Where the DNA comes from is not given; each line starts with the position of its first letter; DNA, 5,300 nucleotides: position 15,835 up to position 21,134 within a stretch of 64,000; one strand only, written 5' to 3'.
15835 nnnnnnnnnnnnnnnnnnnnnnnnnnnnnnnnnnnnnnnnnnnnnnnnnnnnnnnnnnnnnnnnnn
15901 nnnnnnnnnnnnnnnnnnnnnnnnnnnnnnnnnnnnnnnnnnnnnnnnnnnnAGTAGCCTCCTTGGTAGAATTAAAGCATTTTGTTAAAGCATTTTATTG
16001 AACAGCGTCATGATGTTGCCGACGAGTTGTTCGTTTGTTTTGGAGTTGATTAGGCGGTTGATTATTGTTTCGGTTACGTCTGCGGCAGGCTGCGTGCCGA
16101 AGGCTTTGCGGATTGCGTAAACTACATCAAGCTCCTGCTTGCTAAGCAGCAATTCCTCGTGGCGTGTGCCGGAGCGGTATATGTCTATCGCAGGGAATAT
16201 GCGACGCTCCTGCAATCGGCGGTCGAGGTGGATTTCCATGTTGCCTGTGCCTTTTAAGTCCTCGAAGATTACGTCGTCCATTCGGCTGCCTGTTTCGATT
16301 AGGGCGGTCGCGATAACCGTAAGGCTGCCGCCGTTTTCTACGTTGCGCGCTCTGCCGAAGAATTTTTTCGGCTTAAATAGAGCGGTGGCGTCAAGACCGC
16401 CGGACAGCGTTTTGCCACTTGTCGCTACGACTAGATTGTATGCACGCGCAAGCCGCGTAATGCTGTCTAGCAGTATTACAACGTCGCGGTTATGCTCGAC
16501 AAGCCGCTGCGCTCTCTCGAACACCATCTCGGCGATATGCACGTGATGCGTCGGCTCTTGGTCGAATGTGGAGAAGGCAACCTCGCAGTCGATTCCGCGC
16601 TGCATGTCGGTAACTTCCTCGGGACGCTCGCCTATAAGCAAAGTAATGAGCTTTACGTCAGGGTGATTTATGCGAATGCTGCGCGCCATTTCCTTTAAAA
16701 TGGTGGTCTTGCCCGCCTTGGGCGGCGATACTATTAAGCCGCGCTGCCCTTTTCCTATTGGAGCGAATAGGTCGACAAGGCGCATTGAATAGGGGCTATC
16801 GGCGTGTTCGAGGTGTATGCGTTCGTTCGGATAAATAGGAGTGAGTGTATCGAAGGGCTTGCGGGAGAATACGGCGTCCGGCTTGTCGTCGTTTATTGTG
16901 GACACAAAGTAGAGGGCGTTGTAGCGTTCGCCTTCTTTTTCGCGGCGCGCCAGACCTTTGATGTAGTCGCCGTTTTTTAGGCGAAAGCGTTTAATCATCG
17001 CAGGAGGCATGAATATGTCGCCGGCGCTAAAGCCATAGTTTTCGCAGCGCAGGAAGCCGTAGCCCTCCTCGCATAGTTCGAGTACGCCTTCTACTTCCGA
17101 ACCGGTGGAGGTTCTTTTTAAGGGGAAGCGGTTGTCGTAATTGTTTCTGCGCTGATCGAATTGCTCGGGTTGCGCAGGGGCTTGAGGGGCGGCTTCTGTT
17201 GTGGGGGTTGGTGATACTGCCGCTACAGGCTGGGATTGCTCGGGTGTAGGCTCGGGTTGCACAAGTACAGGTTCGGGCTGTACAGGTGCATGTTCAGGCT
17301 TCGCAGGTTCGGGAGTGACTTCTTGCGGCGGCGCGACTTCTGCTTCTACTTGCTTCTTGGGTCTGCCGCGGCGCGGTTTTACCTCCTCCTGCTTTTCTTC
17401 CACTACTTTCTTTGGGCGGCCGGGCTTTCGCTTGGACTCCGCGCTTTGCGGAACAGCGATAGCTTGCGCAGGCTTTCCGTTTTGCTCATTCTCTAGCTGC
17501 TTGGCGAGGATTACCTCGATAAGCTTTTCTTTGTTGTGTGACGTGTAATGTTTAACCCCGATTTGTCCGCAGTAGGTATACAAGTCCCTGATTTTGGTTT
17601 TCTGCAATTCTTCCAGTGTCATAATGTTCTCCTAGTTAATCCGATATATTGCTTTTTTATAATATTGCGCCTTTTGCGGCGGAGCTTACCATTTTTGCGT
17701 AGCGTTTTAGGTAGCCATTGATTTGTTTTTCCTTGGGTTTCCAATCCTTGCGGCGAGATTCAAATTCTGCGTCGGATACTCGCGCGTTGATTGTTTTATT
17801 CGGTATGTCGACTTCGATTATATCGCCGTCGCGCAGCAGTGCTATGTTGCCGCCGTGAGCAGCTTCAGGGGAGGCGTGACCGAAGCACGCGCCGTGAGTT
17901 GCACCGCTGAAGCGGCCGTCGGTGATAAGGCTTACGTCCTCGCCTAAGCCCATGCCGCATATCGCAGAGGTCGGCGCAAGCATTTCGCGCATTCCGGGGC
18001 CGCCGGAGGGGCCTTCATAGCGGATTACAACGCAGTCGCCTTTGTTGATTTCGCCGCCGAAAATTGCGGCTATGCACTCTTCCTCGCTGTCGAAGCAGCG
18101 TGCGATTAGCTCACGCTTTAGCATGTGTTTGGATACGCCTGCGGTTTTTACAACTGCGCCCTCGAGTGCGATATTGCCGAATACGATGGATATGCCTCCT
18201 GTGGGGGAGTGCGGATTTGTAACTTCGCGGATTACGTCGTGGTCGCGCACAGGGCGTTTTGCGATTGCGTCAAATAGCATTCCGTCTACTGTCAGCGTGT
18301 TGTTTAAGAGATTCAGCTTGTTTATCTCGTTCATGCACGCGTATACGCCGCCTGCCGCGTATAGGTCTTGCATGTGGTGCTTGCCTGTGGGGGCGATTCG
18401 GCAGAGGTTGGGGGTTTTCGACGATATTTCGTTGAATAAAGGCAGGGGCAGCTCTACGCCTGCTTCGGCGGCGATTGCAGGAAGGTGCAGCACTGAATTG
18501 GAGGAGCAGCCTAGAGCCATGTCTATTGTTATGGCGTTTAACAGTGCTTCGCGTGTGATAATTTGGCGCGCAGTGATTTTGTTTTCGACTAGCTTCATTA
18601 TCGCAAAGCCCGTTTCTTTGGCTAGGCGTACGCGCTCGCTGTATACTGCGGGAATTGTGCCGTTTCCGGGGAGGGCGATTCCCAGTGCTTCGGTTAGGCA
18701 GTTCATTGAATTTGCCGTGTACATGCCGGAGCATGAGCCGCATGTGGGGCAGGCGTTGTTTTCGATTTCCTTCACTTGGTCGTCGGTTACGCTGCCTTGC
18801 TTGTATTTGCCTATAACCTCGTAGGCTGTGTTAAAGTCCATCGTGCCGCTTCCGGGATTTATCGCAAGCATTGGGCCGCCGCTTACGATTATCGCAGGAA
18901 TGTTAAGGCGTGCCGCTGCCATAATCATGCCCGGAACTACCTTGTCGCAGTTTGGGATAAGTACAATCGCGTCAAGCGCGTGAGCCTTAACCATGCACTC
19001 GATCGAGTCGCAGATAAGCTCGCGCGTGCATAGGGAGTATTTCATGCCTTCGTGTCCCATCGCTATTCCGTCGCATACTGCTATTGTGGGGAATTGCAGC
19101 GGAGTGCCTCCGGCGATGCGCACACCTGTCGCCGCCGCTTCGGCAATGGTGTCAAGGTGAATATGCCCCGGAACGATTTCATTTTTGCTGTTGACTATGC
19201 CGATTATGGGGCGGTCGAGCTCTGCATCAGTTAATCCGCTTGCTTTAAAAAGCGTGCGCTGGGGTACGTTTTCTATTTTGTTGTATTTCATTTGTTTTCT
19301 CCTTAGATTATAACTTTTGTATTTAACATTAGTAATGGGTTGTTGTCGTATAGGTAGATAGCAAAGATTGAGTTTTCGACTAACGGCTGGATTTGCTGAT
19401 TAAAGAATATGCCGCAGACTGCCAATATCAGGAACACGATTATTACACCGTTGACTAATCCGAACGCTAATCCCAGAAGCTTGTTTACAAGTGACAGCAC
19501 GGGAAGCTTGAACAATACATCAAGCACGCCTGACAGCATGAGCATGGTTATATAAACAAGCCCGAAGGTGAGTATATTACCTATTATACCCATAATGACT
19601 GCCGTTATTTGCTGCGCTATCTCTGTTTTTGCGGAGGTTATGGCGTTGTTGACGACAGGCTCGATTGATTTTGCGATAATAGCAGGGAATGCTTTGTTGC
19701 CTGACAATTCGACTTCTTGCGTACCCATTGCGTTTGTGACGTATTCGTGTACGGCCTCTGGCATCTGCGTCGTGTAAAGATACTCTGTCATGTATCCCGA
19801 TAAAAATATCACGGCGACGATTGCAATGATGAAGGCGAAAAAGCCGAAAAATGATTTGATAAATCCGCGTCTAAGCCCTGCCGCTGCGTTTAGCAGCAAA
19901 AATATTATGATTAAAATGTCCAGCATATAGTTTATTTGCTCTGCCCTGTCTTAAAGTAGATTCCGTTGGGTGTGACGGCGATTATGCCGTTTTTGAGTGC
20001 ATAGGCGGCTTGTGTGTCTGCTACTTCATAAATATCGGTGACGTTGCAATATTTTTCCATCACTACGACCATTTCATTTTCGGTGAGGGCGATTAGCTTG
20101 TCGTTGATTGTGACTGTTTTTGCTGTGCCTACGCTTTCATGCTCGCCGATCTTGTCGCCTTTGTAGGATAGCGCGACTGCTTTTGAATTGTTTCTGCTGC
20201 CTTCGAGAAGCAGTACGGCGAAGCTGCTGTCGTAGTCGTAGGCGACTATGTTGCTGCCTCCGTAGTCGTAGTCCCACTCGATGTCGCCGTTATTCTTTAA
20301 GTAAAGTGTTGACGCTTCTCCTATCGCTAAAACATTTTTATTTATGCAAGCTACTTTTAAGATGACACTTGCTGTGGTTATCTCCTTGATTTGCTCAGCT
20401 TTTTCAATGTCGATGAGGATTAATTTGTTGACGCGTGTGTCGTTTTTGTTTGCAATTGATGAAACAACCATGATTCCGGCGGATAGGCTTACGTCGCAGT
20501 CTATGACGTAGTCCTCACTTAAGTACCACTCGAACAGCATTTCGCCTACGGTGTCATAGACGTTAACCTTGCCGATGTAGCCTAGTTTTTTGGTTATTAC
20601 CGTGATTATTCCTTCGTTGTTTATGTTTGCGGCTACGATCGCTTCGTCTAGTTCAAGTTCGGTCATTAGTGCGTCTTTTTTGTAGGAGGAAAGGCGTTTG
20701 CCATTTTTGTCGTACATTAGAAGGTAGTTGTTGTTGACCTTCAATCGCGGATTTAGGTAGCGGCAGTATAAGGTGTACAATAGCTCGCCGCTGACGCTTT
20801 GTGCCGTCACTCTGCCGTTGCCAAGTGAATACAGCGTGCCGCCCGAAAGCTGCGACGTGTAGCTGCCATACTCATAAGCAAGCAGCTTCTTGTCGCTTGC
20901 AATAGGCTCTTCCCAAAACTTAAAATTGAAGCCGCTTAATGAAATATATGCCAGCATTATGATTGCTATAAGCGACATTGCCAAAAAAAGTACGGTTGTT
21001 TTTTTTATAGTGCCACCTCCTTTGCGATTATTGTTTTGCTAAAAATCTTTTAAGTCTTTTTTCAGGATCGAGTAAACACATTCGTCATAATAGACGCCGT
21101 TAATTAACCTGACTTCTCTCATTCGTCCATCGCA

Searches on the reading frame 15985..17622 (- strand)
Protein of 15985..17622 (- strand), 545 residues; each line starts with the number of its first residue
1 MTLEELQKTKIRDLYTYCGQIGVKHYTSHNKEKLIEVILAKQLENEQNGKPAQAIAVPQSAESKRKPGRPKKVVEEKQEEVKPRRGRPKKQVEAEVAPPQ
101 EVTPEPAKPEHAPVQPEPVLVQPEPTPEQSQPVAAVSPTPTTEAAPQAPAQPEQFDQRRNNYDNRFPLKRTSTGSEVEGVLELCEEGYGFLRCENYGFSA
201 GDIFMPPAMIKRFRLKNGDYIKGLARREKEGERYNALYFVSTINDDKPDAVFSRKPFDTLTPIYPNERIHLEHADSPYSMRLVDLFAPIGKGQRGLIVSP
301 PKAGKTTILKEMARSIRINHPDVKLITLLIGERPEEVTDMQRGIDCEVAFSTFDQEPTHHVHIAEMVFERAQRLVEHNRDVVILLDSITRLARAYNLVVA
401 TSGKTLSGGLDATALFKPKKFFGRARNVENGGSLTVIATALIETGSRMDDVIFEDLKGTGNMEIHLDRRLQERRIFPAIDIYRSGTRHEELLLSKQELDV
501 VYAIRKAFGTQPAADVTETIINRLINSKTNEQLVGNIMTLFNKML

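Call 48: search_protein_families(library=pfam, proteins=[window:15985-17622:-], max_evalue=0.000001)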
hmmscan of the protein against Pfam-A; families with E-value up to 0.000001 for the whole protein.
window:15985-17622:- (545 aa): 2 families
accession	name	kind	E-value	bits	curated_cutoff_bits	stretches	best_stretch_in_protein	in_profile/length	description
PF00006.31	ATP-synt_ab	-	9.3e-28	97.8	29.5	1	280-484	2-211/213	ATP synthase alpha/beta family, nucleotide-binding domain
PF07497.18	Rho_RNA_bind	-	1.3e-24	86.2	27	1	177-249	1-73/73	Rho termination factor, RNA-binding domain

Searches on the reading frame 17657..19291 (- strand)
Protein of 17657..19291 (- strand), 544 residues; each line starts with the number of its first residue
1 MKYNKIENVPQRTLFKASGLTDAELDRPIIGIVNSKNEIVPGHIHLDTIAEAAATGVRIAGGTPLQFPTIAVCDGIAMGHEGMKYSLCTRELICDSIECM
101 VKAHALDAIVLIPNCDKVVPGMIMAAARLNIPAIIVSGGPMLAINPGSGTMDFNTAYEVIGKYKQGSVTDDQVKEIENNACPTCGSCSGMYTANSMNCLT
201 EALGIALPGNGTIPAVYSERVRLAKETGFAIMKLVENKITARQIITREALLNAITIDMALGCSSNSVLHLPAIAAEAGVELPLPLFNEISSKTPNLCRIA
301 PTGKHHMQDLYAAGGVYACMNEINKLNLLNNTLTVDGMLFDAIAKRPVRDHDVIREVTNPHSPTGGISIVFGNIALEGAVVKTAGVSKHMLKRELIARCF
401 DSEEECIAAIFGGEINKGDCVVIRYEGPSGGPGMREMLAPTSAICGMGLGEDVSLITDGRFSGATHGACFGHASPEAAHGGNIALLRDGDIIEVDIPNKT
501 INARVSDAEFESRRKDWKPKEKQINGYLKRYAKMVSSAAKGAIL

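Call 48: search_protein_families(library=pfam, proteins=[window:17657-19291:-], max_evalue=0.000001)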
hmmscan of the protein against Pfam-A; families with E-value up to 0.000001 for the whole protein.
window:17657-19291:- (544 aa): 2 families
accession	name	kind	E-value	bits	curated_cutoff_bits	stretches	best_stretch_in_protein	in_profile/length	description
PF00920.27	ILVD_EDD_N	-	1.7e-130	435.2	27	1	27-337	1-310/316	Dihydroxy-acid/6-phosphogluconate dehydratase N-terminal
PF24877.1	ILV_EDD_C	-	7.4e-76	254.3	27.7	1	352-542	1-191/191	Dihydroxy-acid/6-phosphogluconate dehydratase C-terminal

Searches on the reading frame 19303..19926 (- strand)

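Call 48: search_protein_families(library=pfam, proteins=[window:19303-19926:-], max_evalue=0.000001)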
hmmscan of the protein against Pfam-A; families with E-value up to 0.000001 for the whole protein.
window:19303-19926:- (207 aa): 1 family
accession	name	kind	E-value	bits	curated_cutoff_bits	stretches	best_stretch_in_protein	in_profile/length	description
PF02674.22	Colicin_V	-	3e-21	76.3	29.3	1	2-192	1-139/144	Colicin V production protein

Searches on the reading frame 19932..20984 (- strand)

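Call 48: search_protein_families(library=pfam, proteins=[window:19932-20984:-], max_evalue=0.000001)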
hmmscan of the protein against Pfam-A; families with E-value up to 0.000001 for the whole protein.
window:19932-20984:- (350 aa): 1 family
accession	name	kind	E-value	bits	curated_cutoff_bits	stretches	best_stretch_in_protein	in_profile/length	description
PF18975.6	DUF5711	-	1.5e-20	74.1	26.3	1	48-313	28-307/344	Family of unknown function (DUF5711)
